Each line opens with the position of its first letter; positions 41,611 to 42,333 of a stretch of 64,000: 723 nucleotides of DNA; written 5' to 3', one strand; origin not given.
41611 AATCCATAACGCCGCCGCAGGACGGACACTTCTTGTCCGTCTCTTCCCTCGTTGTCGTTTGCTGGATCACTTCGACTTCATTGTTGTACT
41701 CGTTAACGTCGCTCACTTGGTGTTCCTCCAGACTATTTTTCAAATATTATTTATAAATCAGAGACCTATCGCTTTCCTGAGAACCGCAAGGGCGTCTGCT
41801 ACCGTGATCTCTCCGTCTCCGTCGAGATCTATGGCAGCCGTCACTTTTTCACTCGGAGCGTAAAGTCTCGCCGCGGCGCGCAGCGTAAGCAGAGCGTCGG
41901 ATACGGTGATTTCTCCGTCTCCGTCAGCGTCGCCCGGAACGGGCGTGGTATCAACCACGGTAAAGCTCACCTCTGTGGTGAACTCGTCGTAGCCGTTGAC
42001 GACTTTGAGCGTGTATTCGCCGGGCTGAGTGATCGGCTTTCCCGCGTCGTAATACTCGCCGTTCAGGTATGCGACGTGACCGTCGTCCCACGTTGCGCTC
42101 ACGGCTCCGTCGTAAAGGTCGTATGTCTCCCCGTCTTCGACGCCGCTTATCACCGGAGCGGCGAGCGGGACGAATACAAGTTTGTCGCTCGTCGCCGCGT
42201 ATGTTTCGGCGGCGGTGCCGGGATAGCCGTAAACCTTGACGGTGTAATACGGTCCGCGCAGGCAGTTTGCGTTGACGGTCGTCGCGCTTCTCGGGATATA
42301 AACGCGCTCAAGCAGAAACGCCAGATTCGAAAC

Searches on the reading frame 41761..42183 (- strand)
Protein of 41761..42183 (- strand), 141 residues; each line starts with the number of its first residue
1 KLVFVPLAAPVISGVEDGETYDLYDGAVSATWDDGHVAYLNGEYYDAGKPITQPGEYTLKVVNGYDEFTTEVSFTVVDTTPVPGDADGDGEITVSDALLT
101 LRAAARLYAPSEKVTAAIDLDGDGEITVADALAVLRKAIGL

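Call 49: search_protein_families(library=pfam, proteins=[window:41761-42183:-], max_evalue=1)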
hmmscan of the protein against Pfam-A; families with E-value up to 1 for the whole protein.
window:41761-42183:- (141 aa): 8 families
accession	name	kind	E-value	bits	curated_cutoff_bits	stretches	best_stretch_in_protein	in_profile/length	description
PF00404.24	Dockerin_1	-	5.2e-08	33.4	22.9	1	83-136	1-54/57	Dockerin type I domain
PF00036.39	EF-hand_1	-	7.5e-05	22.5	25.4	1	118-137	9-28/29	EF hand domain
PF13405.12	EF-hand_6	-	9.7e-05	22.2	25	1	117-137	8-28/30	EF-hand domain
PF13202.12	EF-hand_5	-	0.00087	19.1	25.9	1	117-128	7-18/25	EF hand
PF13499.12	EF-hand_7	-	0.0058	17.4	30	1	85-130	12-61/67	EF-hand domain pair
PF05279.16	Asp-B-Hydro_N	-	0.025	15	23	0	85-100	49-64/66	Aspartyl beta-hydroxylase N-terminal region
PF13517.12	FG-GAP_3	-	0.14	13.2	26.9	0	67-90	30-55/61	FG-GAP-like repeat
PF22746.1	SHOCT-like_DUF2089-C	-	0.23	11.6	27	0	123-136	12-25/32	SHOCT-like domain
